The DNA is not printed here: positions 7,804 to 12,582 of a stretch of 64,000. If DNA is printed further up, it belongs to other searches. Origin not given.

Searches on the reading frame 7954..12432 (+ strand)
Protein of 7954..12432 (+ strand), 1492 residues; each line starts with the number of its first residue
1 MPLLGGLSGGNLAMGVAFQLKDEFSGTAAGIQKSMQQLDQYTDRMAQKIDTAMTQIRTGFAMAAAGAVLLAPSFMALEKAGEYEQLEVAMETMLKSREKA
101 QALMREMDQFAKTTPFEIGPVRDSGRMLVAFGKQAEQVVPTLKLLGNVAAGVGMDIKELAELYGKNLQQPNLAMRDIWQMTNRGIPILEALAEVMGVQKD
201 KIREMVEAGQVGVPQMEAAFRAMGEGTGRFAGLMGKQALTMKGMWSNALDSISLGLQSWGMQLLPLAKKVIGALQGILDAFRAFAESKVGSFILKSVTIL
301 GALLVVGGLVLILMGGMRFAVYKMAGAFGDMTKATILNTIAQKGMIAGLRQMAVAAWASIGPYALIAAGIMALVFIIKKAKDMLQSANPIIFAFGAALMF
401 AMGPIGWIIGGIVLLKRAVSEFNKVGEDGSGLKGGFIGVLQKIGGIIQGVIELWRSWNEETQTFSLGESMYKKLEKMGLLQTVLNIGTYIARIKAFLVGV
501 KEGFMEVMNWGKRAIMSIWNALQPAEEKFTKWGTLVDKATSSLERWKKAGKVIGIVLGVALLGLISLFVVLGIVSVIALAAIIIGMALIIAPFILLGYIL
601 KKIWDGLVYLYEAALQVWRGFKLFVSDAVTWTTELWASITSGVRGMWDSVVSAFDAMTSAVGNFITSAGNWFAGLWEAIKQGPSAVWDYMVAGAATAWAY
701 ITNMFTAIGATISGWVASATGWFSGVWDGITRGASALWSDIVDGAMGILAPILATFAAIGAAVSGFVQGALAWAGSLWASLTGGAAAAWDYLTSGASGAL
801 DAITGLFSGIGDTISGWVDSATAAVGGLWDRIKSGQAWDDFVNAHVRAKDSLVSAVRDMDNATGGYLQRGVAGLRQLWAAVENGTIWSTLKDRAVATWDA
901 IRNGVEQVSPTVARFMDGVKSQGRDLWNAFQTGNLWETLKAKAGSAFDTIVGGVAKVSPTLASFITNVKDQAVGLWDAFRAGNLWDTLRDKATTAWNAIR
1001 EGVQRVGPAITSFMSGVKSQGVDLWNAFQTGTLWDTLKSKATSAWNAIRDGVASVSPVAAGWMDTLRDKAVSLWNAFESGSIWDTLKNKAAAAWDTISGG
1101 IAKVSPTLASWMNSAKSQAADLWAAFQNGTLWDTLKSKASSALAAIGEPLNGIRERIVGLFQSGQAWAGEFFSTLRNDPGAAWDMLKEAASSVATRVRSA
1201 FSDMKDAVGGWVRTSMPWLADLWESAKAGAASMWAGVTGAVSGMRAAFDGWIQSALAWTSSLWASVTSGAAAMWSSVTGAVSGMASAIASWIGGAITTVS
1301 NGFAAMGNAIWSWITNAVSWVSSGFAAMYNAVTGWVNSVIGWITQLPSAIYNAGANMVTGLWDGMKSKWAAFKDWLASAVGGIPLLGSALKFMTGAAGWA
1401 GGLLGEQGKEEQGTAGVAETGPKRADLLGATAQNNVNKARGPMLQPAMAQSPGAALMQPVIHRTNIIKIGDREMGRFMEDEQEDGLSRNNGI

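Call 80: search_protein_families(library=phrogs, proteins=[window:7954-12432:+], max_evalue=0.001)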
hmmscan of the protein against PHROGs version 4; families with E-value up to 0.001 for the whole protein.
window:7954-12432:+ (1492 aa): 20 families
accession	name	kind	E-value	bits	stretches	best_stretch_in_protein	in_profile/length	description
phrog_9959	-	tail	1.2e-58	199.8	1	23-254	18-249/1708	tail length tape measure protein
phrog_58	-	tail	8.9e-53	181.1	4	1071-1455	643-1014/1544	tail length tape measure protein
phrog_1272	-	tail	7.2e-40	137.7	3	717-1295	566-1085/1606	tail length tape measure protein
phrog_4200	-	tail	1.1e-36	127.6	3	553-932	203-548/732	tail length tape measure protein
phrog_167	-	tail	2e-31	109.7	3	31-835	309-1002/1555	tail length tape measure protein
phrog_305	-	tail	1.6e-29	104.2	3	1263-1398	577-707/1001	tail length tape measure protein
phrog_1535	-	tail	6e-29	101.8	4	509-767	765-1026/1152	tail length tape measure protein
phrog_8927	-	tail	1.2e-22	80.9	4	749-1155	537-866/1619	tail length tape measure protein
phrog_4070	-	tail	3.1e-16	59.7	4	696-962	162-402/989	tail length tape measure protein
phrog_17020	-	unknown function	2.7e-15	57.4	2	1034-1203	44-217/353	-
phrog_8462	-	tail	8.3e-15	55.5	1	1212-1357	324-469/672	tail length tape measure protein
phrog_1686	-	tail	1.2e-14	54.1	1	25-415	74-496/1224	tail length tape measure protein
phrog_973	-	tail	4e-13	49.2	1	19-247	67-311/1465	tail length tape measure protein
phrog_12798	-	tail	6.5e-13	48.8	1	25-392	12-383/1031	tail length tape measure protein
phrog_5493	-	tail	1e-12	48.3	1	401-1057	411-944/1102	tail length tape measure protein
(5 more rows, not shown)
